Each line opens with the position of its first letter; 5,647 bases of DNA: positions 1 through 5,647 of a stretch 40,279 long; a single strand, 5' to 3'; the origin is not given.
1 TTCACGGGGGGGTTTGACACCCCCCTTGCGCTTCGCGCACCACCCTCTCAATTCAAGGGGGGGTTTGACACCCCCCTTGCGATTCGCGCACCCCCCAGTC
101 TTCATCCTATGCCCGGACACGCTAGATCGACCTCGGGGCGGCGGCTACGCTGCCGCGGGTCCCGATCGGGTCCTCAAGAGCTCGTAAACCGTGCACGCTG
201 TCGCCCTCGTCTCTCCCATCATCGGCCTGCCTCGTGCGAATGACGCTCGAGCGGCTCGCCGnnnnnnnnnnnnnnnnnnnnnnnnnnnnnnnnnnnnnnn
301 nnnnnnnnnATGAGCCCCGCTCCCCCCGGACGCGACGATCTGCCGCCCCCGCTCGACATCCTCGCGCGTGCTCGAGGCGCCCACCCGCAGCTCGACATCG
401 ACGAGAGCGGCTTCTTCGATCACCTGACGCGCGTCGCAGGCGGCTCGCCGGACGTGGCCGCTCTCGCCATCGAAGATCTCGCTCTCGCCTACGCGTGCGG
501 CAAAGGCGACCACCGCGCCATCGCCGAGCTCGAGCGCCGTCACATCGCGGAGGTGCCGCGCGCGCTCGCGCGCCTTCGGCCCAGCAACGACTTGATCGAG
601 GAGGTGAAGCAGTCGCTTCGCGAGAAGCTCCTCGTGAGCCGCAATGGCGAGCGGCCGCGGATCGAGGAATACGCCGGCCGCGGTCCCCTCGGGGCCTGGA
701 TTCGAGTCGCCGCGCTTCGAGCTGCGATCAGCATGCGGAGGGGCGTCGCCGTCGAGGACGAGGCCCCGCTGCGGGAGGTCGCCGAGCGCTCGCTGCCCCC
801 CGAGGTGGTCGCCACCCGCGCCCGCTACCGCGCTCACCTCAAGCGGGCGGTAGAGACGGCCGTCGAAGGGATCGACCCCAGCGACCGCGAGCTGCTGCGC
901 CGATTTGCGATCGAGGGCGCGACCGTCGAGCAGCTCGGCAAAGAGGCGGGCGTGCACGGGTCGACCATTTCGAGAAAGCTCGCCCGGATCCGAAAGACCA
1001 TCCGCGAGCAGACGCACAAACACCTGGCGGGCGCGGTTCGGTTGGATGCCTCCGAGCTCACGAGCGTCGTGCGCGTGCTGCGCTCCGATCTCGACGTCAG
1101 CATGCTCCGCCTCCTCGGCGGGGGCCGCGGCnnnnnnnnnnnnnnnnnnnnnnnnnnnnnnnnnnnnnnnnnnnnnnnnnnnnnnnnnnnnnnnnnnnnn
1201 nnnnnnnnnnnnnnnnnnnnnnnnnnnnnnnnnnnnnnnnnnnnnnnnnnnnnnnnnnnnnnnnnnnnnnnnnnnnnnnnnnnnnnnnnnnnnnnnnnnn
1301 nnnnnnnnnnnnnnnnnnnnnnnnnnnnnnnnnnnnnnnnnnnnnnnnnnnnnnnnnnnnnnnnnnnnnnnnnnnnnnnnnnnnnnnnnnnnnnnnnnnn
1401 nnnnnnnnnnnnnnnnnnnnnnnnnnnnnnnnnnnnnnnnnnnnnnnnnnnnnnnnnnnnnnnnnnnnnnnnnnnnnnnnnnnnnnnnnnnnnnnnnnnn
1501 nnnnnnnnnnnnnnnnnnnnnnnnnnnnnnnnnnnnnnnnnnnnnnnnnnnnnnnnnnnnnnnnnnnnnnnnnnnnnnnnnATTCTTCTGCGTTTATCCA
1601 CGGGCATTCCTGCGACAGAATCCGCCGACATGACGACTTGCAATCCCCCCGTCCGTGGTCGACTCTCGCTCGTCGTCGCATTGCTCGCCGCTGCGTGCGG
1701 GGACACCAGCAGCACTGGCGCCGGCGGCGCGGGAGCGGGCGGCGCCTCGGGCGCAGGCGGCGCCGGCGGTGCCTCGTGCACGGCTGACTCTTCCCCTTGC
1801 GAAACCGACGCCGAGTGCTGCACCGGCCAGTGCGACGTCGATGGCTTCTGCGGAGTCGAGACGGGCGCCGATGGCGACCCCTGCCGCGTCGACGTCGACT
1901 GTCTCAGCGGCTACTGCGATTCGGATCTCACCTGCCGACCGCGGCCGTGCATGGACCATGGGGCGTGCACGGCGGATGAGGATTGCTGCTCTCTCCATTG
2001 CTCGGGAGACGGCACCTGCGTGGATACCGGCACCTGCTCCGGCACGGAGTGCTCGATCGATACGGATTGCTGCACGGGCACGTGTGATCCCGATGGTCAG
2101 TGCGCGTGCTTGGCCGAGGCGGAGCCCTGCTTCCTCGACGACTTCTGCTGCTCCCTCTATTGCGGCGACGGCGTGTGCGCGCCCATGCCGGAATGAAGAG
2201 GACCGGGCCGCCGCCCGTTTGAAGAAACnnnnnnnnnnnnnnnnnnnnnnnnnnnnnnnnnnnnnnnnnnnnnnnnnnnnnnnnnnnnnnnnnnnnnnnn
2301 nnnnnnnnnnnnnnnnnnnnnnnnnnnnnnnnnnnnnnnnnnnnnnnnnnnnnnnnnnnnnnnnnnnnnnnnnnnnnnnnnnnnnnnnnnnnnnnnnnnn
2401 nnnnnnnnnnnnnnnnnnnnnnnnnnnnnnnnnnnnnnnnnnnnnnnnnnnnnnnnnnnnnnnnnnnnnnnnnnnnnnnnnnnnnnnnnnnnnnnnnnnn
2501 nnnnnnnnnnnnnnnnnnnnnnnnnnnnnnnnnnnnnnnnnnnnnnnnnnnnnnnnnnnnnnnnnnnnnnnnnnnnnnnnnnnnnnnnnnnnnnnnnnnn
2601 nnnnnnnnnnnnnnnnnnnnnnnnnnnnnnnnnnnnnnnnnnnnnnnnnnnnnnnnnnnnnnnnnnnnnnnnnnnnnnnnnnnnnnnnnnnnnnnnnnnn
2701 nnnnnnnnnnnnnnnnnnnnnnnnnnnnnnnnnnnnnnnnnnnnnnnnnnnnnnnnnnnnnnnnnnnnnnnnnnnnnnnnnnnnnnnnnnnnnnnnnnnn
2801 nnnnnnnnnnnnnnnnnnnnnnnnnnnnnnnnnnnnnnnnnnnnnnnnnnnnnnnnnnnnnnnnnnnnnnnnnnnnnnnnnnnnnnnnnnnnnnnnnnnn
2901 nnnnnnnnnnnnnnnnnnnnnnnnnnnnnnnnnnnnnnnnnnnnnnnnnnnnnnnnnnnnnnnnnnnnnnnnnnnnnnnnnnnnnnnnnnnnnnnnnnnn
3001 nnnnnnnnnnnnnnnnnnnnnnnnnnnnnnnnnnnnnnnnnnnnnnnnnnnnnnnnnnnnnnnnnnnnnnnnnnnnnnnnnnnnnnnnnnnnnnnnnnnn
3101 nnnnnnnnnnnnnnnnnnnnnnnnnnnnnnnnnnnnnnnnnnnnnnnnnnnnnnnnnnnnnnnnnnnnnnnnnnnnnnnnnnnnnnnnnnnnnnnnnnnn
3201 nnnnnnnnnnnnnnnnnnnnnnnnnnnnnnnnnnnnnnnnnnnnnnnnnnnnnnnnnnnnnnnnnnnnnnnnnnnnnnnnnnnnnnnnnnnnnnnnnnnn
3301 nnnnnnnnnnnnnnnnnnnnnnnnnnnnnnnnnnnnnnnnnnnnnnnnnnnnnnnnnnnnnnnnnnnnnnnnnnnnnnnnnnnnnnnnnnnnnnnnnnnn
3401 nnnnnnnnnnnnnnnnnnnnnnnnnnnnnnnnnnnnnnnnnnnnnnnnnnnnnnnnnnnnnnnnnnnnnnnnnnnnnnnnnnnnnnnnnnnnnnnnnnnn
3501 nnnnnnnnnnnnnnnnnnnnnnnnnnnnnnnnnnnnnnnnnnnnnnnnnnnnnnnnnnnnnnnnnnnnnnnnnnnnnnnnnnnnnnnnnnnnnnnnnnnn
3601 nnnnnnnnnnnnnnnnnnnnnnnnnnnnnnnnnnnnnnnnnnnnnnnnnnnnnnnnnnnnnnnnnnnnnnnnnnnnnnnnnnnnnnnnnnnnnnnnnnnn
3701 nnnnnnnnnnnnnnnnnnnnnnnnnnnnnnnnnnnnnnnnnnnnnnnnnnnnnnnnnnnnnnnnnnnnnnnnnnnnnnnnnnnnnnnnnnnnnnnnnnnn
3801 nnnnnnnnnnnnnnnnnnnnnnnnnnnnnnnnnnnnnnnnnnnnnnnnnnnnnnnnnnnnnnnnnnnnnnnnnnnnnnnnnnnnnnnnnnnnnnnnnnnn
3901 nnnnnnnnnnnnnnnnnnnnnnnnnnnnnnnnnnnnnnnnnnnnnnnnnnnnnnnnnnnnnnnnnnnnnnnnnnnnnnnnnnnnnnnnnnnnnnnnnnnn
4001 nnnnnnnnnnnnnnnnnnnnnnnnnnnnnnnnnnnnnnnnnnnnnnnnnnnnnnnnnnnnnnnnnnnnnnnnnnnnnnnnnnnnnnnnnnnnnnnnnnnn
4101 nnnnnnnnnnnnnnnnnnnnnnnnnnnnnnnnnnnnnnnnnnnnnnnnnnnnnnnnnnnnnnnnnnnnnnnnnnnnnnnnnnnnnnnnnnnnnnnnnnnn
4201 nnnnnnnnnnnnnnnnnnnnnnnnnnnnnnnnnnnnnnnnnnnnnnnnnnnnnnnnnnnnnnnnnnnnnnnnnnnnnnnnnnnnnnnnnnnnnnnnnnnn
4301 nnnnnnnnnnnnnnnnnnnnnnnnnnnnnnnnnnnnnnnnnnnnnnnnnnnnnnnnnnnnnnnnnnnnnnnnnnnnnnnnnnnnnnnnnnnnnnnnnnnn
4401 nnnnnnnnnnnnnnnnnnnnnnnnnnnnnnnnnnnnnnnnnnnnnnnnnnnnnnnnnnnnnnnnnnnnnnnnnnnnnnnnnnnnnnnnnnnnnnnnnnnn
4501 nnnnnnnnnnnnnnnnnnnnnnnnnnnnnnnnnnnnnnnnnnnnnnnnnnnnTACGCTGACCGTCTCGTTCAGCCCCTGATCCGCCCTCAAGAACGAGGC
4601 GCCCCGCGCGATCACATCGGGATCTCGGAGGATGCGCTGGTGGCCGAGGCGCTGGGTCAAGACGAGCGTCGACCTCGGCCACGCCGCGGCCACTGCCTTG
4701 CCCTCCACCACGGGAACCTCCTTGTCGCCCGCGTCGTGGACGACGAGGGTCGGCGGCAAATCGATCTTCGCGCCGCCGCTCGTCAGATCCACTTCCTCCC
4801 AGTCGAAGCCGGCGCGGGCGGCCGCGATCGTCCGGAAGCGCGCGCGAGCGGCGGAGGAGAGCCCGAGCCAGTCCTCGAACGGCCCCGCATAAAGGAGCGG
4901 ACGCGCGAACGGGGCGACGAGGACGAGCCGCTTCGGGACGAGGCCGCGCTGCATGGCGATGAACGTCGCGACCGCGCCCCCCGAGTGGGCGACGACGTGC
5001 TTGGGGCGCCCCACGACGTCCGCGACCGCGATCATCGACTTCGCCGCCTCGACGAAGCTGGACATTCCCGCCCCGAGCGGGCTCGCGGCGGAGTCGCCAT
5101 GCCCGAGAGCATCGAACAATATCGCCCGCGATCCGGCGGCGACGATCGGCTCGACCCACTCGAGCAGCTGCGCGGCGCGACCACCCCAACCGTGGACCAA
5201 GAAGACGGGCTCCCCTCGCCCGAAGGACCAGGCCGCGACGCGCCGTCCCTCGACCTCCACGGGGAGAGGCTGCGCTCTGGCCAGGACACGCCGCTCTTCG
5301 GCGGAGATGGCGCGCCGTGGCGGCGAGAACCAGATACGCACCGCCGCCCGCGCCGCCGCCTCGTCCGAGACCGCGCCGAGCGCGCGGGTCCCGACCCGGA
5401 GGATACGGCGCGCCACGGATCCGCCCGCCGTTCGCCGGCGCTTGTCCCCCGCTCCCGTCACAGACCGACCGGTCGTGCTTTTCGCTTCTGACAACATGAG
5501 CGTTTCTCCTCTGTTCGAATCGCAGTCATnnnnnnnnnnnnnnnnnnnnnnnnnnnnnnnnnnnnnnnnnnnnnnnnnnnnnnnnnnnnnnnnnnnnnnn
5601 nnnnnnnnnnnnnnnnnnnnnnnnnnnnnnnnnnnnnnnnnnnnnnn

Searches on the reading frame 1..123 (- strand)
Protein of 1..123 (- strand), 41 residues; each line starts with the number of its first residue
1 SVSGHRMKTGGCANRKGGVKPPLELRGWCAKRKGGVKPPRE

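Call 74: search_protein_representatives(protein=window:1-123:-)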
Query: 41 residues. Proteins with E-value up to 0.001 (for the whole library): 4; up to 1e-10: 0; up to 1e-30: 0. The best 4 are listed.
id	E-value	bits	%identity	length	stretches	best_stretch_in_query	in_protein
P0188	2.3e-07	46.5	34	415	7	7-31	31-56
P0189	3.8e-06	42.7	55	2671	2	19-33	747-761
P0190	8.2e-06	41.7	-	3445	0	-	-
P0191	1.1e-05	41.2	50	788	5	9-38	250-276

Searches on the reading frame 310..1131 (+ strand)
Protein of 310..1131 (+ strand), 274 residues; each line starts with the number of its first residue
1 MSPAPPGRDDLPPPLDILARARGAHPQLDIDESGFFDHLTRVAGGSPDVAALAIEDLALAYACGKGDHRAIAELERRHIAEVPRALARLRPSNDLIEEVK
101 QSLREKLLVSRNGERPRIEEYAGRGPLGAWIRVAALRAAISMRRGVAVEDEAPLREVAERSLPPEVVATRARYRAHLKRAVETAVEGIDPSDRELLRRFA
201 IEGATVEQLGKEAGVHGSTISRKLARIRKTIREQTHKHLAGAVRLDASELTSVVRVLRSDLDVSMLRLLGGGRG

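Call 13: find_encoding_contigs(protein=window:310-1131:+, flank=10000, max_places=6)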
Protein seq(274 aa) (274 aa): 8 contigs read that carry it; 6 places shown.
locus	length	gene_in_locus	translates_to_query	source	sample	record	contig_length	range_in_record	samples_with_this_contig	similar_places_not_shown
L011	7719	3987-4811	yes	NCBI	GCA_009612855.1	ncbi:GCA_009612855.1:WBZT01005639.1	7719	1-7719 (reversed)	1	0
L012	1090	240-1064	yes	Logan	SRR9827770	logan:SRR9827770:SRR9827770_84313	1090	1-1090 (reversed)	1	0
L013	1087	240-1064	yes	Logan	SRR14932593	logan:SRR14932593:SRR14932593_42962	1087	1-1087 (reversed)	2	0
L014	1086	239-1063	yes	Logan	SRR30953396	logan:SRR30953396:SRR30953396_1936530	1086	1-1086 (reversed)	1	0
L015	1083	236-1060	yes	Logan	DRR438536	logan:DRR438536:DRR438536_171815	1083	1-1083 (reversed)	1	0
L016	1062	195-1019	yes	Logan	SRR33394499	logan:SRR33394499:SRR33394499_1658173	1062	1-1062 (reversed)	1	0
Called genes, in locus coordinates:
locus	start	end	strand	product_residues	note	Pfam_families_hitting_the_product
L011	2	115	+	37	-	?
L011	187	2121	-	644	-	PF03781:FGE-sulfatase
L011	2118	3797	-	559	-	PF03781:FGE-sulfatase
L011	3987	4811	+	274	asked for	-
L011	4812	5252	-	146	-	PF01713:Smr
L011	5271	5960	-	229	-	-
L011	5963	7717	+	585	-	?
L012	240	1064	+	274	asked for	-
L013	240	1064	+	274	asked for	-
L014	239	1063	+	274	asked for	-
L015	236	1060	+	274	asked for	-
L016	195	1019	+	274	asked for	-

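Call 18: search_protein_families(library=pfam, proteins=[window:310-1131:+])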
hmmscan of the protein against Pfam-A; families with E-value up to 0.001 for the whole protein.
window:310-1131:+ (274 aa): 0 families

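Call 35: find_homologous_proteins(query=window:310-1131:+, max_evalue=0.00001)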
Query window:310-1131:+ (274 aa): 58 proteins with E <= 0.00001 among 8000 candidates.
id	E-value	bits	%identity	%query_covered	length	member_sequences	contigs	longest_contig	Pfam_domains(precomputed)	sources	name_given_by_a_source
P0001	3.4e-165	566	100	100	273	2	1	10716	-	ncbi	-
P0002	1.3e-53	200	47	93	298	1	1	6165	PF08281.19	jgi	jgi:RNA polymerase sigma-70 factor, ECF subfamily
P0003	2.1e-39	154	41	91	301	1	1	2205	PF08281.19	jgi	jgi:RNA polymerase sigma-70 factor (ECF subfamily)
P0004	3.3e-37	147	43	78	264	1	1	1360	PF08281.19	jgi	jgi:RNA polymerase sigma-70 factor (ECF subfamily)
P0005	5.8e-37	146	39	91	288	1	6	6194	PF08281.19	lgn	-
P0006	8.2e-37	145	40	96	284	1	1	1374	PF04545.23,PF08281.19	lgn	-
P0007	2.2e-36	144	36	91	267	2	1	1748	PF13384.13,PF08281.19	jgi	jgi:RNA polymerase sigma-70 factor (ECF subfamily)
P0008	1.1e-35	142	39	93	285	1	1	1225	-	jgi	jgi:RNA polymerase sigma-70 factor (ECF subfamily)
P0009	7.7e-35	139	37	98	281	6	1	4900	PF08281.19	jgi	-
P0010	1.3e-34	138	38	86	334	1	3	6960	PF08281.19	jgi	jgi:RNA polymerase sigma-70 factor, ECF subfamily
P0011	8.2e-34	135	41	78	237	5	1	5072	PF13384.13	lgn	-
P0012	5.4e-33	133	37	81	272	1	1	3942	PF08281.19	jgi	jgi:RNA polymerase sigma-70 factor (ECF subfamily)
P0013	1.4e-31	128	35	96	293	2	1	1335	PF04545.23,PF08281.19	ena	-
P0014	6.4e-31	126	37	95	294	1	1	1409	PF04545.23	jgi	jgi:RNA polymerase sigma-70 factor (ECF subfamily)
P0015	5.5e-30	123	34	94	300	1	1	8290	-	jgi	-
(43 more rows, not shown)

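Call 36: find_encoding_contigs(protein=P0001, flank=10000, max_places=6)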
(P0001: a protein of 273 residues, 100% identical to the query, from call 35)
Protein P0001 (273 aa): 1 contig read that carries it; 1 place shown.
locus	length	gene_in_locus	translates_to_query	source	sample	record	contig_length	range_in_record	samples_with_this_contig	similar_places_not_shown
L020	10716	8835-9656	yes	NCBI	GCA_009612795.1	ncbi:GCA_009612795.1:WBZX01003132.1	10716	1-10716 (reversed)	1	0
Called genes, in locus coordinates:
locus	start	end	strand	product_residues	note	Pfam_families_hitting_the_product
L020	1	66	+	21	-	?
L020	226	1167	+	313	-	PF03466:LysR_substrate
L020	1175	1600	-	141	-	PF00042:Globin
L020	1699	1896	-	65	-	-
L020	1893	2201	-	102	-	-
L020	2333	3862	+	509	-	PF00069:Pkinase, PF07714:PK_Tyr_Ser-Thr, PF03109:ABC1 (weak)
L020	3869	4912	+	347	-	PF07719:TPR_2 (faint), PF13424:TPR_12 (faint), PF08308:PEGA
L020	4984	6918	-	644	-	PF03781:FGE-sulfatase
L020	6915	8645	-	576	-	PF03781:FGE-sulfatase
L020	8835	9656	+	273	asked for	-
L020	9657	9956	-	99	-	PF01713:Smr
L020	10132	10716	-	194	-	?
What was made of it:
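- The array lies in a divergent control region next to an ECF sigma gene (calls 13, 36). At the window locus the array lies between divergent gene starts, where nothing needs terminating (calls 13, 36).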

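Call 37: find_encoding_contigs(protein=P0002, flank=5000, max_places=4)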
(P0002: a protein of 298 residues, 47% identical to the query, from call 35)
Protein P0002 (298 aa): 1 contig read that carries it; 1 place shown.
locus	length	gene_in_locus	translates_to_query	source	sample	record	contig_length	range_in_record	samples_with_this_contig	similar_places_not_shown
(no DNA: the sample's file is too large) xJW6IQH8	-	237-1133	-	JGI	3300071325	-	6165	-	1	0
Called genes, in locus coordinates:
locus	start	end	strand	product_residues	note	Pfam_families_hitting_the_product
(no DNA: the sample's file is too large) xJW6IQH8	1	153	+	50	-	?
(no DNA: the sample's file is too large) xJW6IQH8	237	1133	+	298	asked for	PF08281:Sigma70_r4_2 (weak)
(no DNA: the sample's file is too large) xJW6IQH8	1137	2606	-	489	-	PF03781:FGE-sulfatase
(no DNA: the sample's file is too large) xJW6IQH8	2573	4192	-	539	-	PF03781:FGE-sulfatase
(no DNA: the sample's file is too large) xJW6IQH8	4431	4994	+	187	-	-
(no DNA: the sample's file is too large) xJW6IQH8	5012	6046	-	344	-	PF07719:TPR_2 (faint), PF13620:CarboxypepD_reg (faint), PF08308:PEGA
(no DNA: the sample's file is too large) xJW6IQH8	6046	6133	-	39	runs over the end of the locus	?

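Call 44: find_encoding_contigs(protein=P0005, flank=3000, max_places=2)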
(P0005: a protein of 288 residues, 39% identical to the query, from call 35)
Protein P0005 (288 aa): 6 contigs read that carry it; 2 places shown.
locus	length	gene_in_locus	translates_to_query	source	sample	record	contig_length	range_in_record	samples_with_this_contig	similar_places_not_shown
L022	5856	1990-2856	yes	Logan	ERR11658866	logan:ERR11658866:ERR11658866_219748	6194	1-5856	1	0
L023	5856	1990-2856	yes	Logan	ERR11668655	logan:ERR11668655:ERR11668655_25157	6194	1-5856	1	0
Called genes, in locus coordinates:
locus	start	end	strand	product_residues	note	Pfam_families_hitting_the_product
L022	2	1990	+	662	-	?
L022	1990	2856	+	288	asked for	PF08281:Sigma70_r4_2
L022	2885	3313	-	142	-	-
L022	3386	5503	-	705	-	PF00128:Alpha-amylase (faint)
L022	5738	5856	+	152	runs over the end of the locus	?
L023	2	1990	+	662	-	?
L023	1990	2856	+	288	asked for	PF08281:Sigma70_r4_2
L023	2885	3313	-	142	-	-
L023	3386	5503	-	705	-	PF00128:Alpha-amylase (faint)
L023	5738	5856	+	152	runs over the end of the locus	?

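Call 45: find_encoding_contigs(protein=P0010, flank=3000, max_places=2)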
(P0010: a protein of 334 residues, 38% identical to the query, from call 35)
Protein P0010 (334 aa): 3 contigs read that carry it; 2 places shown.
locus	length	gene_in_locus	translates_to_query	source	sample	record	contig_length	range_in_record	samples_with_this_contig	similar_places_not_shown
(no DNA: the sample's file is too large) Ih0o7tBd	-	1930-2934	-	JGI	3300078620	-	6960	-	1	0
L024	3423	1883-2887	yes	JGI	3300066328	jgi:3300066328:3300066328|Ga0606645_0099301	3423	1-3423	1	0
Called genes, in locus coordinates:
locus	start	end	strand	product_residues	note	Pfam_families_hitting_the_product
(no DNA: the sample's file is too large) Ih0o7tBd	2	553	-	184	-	?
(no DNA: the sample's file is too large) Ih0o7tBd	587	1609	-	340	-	PF01636:APH (faint), PF00069:Pkinase, PF07714:PK_Tyr_Ser-Thr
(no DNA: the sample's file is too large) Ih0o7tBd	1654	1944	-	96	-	-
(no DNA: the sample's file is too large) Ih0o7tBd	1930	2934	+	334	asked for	PF08281:Sigma70_r4_2 (weak)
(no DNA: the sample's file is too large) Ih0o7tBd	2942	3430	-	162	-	-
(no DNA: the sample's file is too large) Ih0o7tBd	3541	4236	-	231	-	-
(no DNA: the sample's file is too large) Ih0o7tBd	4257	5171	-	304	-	-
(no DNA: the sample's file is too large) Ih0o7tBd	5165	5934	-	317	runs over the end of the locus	PF00515:TPR_1 (faint), PF07719:TPR_2 (faint), PF13432:TPR_16, PF14559:TPR_19 (weak), PF08308:PEGA (weak)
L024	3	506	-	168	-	?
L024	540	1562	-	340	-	PF01636:APH (faint), PF00069:Pkinase, PF07714:PK_Tyr_Ser-Thr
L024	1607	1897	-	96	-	-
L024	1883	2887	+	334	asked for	PF08281:Sigma70_r4_2 (weak)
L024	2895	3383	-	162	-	-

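Call 46: find_encoding_contigs(protein=P0009, flank=3000, max_places=2)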
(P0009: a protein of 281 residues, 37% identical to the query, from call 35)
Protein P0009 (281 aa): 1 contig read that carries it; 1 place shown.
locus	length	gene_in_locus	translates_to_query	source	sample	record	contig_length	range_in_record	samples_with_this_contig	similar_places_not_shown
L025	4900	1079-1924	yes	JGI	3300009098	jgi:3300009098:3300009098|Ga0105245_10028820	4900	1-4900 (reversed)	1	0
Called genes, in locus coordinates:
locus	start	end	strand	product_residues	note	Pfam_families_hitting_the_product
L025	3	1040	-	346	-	?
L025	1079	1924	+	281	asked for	PF08281:Sigma70_r4_2 (faint)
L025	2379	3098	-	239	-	PF00583:Acetyltransf_1, PF13302:Acetyltransf_3, PF13523:Acetyltransf_8 (faint)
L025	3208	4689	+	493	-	-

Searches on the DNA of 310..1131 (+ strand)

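Call 38: search_rna_families(sources=[L018, L020], threshold=evalue, max_evalue=1)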
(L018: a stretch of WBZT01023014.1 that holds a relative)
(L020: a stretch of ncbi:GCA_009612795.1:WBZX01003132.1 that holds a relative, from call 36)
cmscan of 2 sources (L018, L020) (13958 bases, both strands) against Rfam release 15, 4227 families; matches with E-value up to 1: 3.
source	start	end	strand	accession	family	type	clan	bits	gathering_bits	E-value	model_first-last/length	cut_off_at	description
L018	497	613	-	RF02151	MIMT1_1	Gene; lncRNA;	-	24.4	45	0.58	1-88/88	no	MER1 repeat containing imprinted transcript 1 conserved region 1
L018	457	507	-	RF03307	mir-1825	Gene; miRNA;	-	23.1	70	0.68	1-52/52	no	mir-1825 microRNA precursor family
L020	7849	7932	-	RF01059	mir-598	Gene; miRNA;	-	22.7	69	0.77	1-80/80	no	mir-598 microRNA precursor family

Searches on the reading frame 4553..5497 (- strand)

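Call 18: search_protein_families(library=pfam, proteins=[window:4553-5497:-])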
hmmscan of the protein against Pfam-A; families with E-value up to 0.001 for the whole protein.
window:4553-5497:- (315 aa): 2 families
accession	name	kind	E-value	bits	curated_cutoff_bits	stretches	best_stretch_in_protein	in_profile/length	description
PF12146.15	Hydrolase_4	-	8.9e-08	32.2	27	1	98-211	7-123/239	Serine aminopeptidase, S33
PF00561.26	Abhydrolase_1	-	2.7e-06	27.7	25.8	1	97-212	2-114/245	alpha/beta hydrolase fold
